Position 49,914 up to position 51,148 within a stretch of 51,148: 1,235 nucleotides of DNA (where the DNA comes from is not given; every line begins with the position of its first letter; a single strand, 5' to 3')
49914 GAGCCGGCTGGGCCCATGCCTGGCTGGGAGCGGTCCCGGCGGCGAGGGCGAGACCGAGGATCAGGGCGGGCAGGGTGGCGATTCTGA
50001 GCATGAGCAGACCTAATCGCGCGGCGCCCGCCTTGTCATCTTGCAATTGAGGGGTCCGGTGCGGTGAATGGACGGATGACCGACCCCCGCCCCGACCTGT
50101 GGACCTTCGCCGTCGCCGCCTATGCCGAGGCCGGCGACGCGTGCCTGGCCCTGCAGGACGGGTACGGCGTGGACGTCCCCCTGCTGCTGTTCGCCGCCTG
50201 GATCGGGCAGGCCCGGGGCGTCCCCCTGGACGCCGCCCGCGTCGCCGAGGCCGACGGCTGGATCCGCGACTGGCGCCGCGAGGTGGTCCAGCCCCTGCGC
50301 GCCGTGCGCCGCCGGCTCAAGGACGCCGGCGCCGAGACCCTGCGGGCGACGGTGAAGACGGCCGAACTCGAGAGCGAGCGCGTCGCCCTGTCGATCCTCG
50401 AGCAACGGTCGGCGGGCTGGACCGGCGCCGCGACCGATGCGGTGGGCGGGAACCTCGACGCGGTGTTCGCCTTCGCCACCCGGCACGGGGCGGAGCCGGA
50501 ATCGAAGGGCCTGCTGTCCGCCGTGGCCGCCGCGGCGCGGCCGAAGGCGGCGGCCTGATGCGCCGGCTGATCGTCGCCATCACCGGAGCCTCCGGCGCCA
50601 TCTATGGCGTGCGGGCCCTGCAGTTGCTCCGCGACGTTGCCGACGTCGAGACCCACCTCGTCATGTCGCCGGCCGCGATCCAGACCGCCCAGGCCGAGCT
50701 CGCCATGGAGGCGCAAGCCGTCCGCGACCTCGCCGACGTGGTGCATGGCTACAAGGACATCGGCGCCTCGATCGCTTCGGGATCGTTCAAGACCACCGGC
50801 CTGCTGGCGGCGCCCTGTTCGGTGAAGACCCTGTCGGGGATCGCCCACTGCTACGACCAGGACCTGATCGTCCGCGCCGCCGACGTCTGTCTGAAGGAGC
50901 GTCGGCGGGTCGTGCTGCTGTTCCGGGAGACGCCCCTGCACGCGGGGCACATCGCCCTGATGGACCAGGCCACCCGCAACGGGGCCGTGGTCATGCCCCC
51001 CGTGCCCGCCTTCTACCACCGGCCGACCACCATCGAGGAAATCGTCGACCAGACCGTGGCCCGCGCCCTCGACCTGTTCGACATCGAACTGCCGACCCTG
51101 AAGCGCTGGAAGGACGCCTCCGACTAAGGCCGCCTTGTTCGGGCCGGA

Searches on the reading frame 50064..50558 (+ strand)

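Call 77: search_protein_families(library=pfam, proteins=[window:50064-50558:+], max_evalue=0.001)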
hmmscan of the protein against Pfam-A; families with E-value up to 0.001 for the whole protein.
window:50064-50558:+ (164 aa): 1 family
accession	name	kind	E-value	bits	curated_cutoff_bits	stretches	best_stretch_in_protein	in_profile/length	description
PF09523.15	DUF2390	-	4e-28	98.3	25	1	11-111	1-105/106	Protein of unknown function (DUF2390)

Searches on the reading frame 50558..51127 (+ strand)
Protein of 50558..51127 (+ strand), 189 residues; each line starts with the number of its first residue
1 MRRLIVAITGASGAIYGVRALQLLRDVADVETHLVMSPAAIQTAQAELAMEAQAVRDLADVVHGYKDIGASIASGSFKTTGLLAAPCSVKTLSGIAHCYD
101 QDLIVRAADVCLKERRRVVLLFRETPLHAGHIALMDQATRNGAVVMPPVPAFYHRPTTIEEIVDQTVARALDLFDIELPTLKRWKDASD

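Call 77: search_protein_families(library=pfam, proteins=[window:50558-51127:+], max_evalue=0.001)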
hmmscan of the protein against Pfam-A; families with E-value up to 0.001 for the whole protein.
window:50558-51127:+ (189 aa): 1 family
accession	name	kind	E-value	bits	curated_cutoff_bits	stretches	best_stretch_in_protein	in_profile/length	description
PF02441.25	Flavoprotein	-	2.9e-38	131.5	22.7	1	3-171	2-159/162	Flavoprotein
